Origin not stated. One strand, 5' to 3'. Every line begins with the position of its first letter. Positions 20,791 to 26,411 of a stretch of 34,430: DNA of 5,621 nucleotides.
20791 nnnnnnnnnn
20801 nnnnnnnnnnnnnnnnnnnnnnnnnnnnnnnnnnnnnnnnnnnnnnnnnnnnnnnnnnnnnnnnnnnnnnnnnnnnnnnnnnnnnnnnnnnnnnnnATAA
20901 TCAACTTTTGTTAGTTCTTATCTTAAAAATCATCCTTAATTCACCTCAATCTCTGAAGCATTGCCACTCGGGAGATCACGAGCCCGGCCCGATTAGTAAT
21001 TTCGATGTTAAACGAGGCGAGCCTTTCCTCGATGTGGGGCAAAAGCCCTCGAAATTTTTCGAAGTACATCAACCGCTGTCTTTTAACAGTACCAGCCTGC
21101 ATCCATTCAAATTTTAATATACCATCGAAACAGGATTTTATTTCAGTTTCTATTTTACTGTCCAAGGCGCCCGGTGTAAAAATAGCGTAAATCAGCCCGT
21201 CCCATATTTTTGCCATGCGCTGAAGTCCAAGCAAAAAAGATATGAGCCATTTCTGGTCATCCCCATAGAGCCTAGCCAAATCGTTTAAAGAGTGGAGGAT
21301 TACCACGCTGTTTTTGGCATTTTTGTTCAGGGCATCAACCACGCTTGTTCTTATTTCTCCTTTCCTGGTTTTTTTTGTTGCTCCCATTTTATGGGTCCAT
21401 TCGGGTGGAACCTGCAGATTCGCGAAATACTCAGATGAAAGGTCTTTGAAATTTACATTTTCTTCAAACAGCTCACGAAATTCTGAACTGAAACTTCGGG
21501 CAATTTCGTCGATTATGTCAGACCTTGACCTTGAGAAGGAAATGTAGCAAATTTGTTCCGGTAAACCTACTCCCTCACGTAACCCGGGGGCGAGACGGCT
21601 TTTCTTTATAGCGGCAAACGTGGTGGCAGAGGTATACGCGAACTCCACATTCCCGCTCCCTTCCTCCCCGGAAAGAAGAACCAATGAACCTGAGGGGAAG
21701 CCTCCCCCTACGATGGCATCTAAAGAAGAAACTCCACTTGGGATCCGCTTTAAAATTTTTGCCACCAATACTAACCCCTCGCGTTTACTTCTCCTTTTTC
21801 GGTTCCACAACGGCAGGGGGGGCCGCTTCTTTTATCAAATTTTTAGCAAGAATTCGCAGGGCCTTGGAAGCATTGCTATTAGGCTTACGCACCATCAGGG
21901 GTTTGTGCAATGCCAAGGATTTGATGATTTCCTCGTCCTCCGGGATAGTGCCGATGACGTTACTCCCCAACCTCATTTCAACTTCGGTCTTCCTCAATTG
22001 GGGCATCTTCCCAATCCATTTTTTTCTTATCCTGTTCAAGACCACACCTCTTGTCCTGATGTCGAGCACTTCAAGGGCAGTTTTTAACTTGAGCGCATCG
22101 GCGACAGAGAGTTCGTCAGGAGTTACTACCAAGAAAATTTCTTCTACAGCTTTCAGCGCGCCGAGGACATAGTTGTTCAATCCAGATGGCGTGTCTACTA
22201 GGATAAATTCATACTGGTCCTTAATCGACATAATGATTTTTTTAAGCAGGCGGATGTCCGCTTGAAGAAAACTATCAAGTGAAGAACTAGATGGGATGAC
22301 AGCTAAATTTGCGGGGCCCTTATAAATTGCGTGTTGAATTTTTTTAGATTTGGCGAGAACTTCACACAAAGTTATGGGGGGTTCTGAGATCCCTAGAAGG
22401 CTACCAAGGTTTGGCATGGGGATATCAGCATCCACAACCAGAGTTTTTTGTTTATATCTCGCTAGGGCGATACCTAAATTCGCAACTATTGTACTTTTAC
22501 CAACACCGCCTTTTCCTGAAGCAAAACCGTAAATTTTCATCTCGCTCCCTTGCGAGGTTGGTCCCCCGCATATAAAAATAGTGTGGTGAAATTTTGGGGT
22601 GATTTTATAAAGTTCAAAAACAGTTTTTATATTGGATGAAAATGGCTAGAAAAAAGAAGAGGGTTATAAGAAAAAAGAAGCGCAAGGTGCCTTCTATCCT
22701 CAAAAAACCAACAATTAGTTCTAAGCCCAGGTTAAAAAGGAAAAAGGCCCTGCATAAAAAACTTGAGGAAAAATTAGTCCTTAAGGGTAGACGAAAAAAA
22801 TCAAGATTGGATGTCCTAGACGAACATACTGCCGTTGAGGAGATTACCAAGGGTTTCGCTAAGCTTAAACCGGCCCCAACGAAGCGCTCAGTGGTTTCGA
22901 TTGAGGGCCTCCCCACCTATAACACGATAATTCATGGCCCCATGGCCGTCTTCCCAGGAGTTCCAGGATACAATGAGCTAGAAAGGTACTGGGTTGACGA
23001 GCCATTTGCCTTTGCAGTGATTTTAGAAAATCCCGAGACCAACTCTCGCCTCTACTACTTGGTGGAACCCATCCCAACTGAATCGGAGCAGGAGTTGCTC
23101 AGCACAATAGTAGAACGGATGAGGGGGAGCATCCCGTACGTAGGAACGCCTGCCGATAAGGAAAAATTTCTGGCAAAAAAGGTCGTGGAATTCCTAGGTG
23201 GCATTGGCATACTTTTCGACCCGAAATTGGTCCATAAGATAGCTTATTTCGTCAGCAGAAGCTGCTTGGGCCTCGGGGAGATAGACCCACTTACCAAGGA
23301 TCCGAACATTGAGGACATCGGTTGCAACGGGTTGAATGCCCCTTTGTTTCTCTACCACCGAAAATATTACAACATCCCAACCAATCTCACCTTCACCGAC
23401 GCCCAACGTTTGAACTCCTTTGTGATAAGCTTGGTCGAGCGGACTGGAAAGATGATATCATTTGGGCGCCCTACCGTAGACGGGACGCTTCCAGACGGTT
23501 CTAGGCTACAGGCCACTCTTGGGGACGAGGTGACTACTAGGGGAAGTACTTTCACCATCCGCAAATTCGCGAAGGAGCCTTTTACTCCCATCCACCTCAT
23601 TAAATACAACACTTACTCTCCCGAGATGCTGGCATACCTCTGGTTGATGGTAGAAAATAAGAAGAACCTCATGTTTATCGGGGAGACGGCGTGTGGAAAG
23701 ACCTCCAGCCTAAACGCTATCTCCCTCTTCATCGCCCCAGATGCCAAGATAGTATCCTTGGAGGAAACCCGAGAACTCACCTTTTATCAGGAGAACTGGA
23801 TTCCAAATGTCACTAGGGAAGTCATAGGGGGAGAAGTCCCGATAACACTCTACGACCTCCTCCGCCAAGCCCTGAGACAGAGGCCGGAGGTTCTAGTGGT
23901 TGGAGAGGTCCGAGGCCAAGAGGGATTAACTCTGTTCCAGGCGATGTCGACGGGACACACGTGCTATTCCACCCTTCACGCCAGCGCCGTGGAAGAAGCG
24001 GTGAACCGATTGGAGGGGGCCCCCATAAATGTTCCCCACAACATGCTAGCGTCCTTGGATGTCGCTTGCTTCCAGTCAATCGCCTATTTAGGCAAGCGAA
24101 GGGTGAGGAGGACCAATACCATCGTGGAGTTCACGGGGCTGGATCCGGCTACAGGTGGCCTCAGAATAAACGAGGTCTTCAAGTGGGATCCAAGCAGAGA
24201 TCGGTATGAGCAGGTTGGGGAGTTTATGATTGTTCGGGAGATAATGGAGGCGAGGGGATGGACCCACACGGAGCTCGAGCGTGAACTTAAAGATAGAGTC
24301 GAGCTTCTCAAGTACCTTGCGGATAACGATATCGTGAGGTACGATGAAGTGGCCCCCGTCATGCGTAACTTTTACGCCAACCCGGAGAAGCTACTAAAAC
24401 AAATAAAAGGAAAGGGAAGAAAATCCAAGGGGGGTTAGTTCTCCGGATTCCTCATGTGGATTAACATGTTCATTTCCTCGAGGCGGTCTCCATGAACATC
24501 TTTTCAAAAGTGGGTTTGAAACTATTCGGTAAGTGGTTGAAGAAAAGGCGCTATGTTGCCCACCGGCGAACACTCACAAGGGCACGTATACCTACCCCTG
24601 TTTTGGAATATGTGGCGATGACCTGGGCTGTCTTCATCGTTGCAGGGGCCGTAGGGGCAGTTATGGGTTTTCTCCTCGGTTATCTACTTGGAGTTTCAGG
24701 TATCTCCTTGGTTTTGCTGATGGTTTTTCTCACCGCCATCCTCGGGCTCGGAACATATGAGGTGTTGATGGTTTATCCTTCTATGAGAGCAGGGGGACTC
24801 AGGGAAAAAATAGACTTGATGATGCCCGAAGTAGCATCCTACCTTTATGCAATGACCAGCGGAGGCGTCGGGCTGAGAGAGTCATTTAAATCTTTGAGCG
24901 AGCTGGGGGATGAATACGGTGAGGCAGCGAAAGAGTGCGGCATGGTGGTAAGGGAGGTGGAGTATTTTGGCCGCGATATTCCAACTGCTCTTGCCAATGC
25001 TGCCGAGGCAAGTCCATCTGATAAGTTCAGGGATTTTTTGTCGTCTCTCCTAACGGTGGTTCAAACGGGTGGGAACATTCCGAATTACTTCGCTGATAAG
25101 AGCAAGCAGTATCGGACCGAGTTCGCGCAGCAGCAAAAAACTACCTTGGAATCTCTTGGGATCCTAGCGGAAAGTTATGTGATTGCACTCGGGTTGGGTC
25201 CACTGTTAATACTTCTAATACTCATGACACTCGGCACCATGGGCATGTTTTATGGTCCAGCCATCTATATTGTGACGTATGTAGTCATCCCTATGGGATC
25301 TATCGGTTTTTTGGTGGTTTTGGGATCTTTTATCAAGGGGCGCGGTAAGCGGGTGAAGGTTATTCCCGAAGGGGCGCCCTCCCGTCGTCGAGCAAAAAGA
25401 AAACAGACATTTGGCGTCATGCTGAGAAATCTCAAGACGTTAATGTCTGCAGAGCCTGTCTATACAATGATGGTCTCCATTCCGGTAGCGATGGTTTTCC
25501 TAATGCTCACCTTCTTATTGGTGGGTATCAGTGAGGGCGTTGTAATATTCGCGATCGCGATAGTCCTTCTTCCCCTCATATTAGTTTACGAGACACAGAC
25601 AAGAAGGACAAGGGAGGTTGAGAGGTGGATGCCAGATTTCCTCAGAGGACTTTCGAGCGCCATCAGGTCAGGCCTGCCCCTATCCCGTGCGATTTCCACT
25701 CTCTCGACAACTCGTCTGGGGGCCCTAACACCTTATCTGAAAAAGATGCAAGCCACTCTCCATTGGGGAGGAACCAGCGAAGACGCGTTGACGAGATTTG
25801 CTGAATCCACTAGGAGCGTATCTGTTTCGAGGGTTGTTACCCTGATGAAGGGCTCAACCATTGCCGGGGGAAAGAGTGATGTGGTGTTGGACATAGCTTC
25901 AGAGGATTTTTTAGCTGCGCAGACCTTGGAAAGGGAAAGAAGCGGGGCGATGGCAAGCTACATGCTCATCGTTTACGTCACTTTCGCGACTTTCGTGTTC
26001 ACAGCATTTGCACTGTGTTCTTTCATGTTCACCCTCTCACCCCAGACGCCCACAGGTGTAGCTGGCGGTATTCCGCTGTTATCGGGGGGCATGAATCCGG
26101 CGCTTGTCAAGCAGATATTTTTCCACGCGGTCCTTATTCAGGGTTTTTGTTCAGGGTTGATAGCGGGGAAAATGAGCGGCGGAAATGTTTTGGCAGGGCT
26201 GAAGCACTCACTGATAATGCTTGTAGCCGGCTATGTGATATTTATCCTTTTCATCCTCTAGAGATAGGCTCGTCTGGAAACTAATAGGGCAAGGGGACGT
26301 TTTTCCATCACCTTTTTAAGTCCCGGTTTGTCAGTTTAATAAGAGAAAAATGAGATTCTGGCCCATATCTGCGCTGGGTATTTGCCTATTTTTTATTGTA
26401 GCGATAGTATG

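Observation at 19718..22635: Cytoplasmic three-gene module (MinD/ParA, dead KaiC/ArlH-like, signal-less SBP fold) divergently coupled to a type IV pilus motor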

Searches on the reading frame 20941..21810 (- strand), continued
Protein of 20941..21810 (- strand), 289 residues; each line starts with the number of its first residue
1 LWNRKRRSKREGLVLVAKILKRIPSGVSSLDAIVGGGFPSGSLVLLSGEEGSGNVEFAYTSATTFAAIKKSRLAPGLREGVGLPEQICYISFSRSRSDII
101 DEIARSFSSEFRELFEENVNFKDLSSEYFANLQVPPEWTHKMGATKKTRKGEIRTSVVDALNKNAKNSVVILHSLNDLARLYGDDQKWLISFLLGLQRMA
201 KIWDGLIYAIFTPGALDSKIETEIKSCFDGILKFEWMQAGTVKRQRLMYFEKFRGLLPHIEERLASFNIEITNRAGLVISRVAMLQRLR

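Call 88: search_protein_families(library=pfam, proteins=[L081:1322-2755:-], max_evalue=1)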
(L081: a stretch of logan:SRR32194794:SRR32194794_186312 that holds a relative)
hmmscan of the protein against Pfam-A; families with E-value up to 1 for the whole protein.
L081:1322-2755:- (477 aa): 6 families
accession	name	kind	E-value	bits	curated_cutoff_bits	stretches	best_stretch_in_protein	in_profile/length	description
PF13385.13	Laminin_G_3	-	4.1e-31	108.6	27.6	1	151-304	2-151/151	Concanavalin A-like lectin/glucanases superfamily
PF23960.2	DUF7289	-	1.6e-08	34.9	27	2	330-426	110-199/238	Family of unknown function (DUF7289)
PF02973.23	Sialidase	-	4.9e-06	26.6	26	1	205-305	79-183/189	Sialidase, N-terminal domain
PF22925.3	TS_C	-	0.014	15.4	27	1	195-300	97-201/202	Trans-sialidase, C-terminal domain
PF07790.16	Pilin_N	-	0.037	15.3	25.2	1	9-29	1-21/78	Archaeal Type IV pilin, N-terminal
PF15501.11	MDM1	-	0.47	9.7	27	1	309-345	288-321/553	Nuclear protein MDM1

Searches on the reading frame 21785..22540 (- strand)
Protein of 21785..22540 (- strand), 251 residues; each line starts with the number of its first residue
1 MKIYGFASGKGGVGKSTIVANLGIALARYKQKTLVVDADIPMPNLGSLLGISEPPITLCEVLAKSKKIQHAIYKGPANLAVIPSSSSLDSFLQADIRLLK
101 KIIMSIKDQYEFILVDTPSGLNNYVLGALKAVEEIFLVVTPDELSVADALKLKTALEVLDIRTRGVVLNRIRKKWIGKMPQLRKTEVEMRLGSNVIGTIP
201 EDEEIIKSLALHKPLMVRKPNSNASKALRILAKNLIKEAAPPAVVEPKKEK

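Call 3: search_protein_families(library=pfam, proteins=[window:21785-22540:-], max_evalue=0.01)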
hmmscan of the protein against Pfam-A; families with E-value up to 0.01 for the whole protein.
window:21785-22540:- (251 aa): 10 families
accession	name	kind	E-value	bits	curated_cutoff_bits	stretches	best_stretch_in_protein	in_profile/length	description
PF13614.12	AAA_31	-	8.9e-23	81.6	27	1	1-149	1-157/177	AAA domain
PF10609.15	ParA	-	4.4e-21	75.9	27.1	1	4-235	6-245/246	NUBPL iron-transfer P-loop NTPase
PF01656.29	CbiA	-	1.1e-19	71.1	25.4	1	6-214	3-124/125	CobQ/CobB/MinD/ParA nucleotide binding domain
PF06564.18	CBP_BcsQ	-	8.3e-12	45.6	21.3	2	89-233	96-231/234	Cellulose biosynthesis protein BcsQ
PF02374.21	ArsA_ATPase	-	1.3e-10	41.4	24.3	1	6-45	5-43/305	Anion-transporting ATPase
PF00142.24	Fer4_NifH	-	3.4e-08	33.7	25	1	9-39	7-37/271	4Fe-4S iron sulfur cluster binding proteins, NifH/frxC family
PF09140.17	MipZ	-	6.1e-05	22.9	20.7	1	6-141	5-128/262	ATPase MipZ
PF16575.11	CLP1_P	-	0.0013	19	26.6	1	9-152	1-142/188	mRNA cleavage and polyadenylation factor CLP1 P-loop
PF13500.12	AAA_26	-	0.0016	18.8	27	1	86-206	75-195/198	AAA domain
PF00448.28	SRP54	-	0.0094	16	22.7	0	9-40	8-39/196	SRP54-type protein, GTPase domain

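Call 4: search_protein_families(library=ncbifam, proteins=[window:21785-22540:-], max_evalue=0.01)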
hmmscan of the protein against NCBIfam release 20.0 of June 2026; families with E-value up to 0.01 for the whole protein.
window:21785-22540:- (251 aa): 31 families (the best 25 are shown)
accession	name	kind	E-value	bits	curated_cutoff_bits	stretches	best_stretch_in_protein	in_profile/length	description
TIGR01969.1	minD_arch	subfamily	9.5e-69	231.3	201.75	1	5-241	4-236/251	cell division ATPase MinD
TIGR01968.1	minD_bact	equivalog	1.1e-41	143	212.9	1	6-241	6-242/261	septum site-determining protein MinD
TIGR03371.1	cellulose_yhjQ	equivalog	3.4e-19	69.3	157.85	1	1-236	1-242/246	cellulose biosynthesis protein BcsQ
NF008079.0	PRK10818.1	equivalog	2.2e-17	63.3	508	1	3-249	4-260/270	septum site-determining protein MinD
NF041136.1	MrpORP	equivalog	4.5e-17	62.4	450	1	7-240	11-253/365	iron-sulfur cluster carrier protein MrpORP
TIGR01007.1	eps_fam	subfamily_domain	3.6e-16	59.3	108.05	1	2-172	18-191/204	polysaccharide biosynthesis tyrosine autokinase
NF033200.1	F430_CfbC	exception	8.5e-13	48.3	402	1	9-239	7-242/260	Ni-sirohydrochlorin a,c-diamide reductive cyclase ATP-dependent reductase subunit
NF041546.1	ParA_partition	equivalog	9.3e-13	48.2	180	2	4-39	2-37/203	ParA family partition ATPase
NF047398.1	AAA_KGGVGR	domain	1.3e-12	48.4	90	1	1-67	2-70/190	KGGVGR-motif variant AAA ATPase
TIGR03018.1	pepcterm_TyrKin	hypoth_equivalog_domain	3.8e-12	46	230.65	1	9-169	43-207/207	XrtA-associated tyrosine autokinase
NF008669.0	PRK11670.1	equivalog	1.6e-11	43.7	348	1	3-235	109-349/369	iron-sulfur cluster carrier protein ApbC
TIGR01287.1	nifH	equivalog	1.1e-10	41.4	394.35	2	9-65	7-62/275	nitrogenase iron protein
TIGR00345.1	GET3_arsA_TRC40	subfamily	3.1e-10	40.1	135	1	6-46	1-40/299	TRC40/GET3/ArsA family transport-energizing ATPase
TIGR03815.1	CpaE_hom_Actino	equivalog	3.1e-10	39.7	154.45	1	7-231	117-337/340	septum site-determining protein Ssd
NF009702.0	PRK13231.1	equivalog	1.6e-09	37.4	427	1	9-238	9-241/264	nitrogenase reductase-like protein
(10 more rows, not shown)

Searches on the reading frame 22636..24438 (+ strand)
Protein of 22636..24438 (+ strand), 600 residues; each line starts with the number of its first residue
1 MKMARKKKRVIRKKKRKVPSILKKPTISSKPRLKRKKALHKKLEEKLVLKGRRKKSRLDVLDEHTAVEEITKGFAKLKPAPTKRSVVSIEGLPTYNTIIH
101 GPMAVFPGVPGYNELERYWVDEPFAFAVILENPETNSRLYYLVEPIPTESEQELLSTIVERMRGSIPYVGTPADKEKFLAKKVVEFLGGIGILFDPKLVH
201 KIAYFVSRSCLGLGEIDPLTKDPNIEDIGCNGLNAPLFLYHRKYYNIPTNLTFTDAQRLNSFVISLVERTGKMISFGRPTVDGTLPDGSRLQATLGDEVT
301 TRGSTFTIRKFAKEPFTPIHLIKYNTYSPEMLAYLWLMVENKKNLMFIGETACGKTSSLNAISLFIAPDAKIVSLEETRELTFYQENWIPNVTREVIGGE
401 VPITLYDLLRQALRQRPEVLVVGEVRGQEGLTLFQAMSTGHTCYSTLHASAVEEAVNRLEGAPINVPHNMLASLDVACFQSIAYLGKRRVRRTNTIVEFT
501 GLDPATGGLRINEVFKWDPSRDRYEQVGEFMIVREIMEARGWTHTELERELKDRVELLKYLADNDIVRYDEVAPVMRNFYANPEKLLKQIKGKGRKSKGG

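Call 3: search_protein_families(library=pfam, proteins=[window:22636-24438:+], max_evalue=0.01)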
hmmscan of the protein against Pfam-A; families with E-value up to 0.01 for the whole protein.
window:22636-24438:+ (600 aa): 4 families
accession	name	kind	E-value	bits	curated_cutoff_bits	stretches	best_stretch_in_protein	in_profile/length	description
PF00437.27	T2SSE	-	6e-31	107.9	24.9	1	273-477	65-272/370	Type II/IV secretion system protein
PF23989.1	PilB3_C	-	5.5e-08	33.3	27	1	532-591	12-71/83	PilB3-like, C-terminal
PF23990.1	PilB3_N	-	0.0001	22.8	27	1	103-145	58-100/101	PilB3-like, N-terminal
PF12775.13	AAA_7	-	0.0035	17.3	25.8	0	334-361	25-52/181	P-loop containing dynein motor region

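Call 4: search_protein_families(library=ncbifam, proteins=[window:22636-24438:+], max_evalue=0.01)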
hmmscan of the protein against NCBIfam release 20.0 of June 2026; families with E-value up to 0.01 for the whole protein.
window:22636-24438:+ (600 aa): 17 families
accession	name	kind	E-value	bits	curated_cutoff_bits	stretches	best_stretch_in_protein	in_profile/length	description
NF058587.1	archaellum_moto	equivalog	7.2e-117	391.3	550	1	142-581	56-519/527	archaellum flagellar ATPase motor FlaI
NF053672.1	bindosome_BasE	exception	8.3e-56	189.8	1000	1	113-582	39-510/512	bindosome assembly system ATPase subunit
TIGR03819.1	heli_sec_ATPase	hypoth_equivalog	5.4e-40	137.6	373.15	1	202-461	41-299/340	TadA family conjugal transfer-associated ATPase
TIGR02782.1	TrbB_P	equivalog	2.1e-30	106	304.55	1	253-505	48-299/303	P-type conjugative transfer ATPase TrbB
TIGR02788.1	VirB11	equivalog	1.4e-28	99.8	249.95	2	332-460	134-263/308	P-type DNA transfer ATPase VirB11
NF010469.0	PRK13894.1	subfamily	1.4e-25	90.4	508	1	259-460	67-265/320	conjugal transfer ATPase TrbB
NF010475.0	PRK13900.1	equivalog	8.7e-21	74.3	389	1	333-459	151-279/333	type IV secretion system ATPase VirB11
NF010407.0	PRK13833.1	subfamily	2.3e-18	66.7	499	1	277-465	80-265/323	conjugal transfer protein TrbB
NF041000.1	ATPase_ComGA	equivalog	1.3e-14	53.9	300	1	333-476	118-258/267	competence type IV pilus ATPase ComGA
TIGR01420.1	pilT_fam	subfamily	5.1e-14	52.2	319.1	1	338-459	117-239/343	PilT/PilU family type 4a pilus ATPase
TIGR02525.1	plasmid_TraJ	equivalog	1.3e-13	50.7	368.3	1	347-484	154-291/372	plasmid transfer ATPase TraJ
NF010425.0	PRK13851.1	equivalog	1.7e-11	43.6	461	1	330-452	150-273/344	type IV secretion system protein VirB11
TIGR02538.1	type_IV_pilB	equivalog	3.4e-11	42.5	675.65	1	346-477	320-446/564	type IV-A pilus assembly ATPase PilB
TIGR02533.1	type_II_gspE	equivalog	7.5e-11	41.4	630.25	1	343-462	243-359/486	type II secretion system ATPase GspE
NF007755.0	PRK10436.1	equivalog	8.1e-11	41.2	617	1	346-473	223-344/465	type II secretion system protein GspE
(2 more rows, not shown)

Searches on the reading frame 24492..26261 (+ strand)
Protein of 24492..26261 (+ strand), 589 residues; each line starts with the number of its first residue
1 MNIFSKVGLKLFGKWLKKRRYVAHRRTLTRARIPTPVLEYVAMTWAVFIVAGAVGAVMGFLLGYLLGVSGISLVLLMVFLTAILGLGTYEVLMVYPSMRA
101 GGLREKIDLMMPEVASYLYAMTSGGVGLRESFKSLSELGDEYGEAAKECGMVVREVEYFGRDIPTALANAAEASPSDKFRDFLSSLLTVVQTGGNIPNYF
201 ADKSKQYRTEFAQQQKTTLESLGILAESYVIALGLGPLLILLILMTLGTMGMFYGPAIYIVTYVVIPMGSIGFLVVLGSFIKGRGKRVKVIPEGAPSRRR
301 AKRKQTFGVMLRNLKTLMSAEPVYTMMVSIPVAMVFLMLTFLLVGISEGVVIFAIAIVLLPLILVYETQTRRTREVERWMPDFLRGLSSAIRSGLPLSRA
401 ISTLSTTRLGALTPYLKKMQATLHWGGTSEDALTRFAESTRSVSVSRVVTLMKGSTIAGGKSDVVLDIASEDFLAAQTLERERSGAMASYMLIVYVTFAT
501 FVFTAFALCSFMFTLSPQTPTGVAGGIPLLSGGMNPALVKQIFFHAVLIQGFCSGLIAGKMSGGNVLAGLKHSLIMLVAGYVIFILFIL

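Call 3: search_protein_families(library=pfam, proteins=[window:24492-26261:+], max_evalue=0.01)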
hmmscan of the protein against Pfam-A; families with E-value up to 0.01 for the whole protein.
window:24492-26261:+ (589 aa): 1 family
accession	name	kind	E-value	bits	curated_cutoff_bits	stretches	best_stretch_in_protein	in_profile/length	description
PF00482.28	T2SSF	-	1e-30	106.7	25.2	2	116-243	3-124/125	Type II secretion system (T2SS), protein F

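Call 4: search_protein_families(library=ncbifam, proteins=[window:24492-26261:+], max_evalue=0.01)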
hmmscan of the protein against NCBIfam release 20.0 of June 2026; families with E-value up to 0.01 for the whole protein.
window:24492-26261:+ (589 aa): 5 families
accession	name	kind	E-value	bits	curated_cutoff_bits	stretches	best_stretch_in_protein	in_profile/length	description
NF004704.2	PRK06041.1-2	equivalog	7.1e-34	117.4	550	1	47-578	15-537/555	archaellar assembly protein ArlJ/FlaJ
NF004705.1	PRK06041.1-3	equivalog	1.8e-24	86.5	400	1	116-582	12-450/465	archaellar assembly protein ArlJ/FlaJ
NF046075.1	UpsF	equivalog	7.1e-21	74.5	400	2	66-216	55-193/484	membrane pilin protein UpsF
NF004703.2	PRK06041.1-1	equivalog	2.1e-12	46.2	570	1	117-502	46-407/525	archaellar assembly protein ArlJ/FlaJ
NF053673.1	bindosome_BasF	exception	9.5e-11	40.9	1300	2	65-252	153-346/656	bindosome assembly system membrane anchoring protein BasF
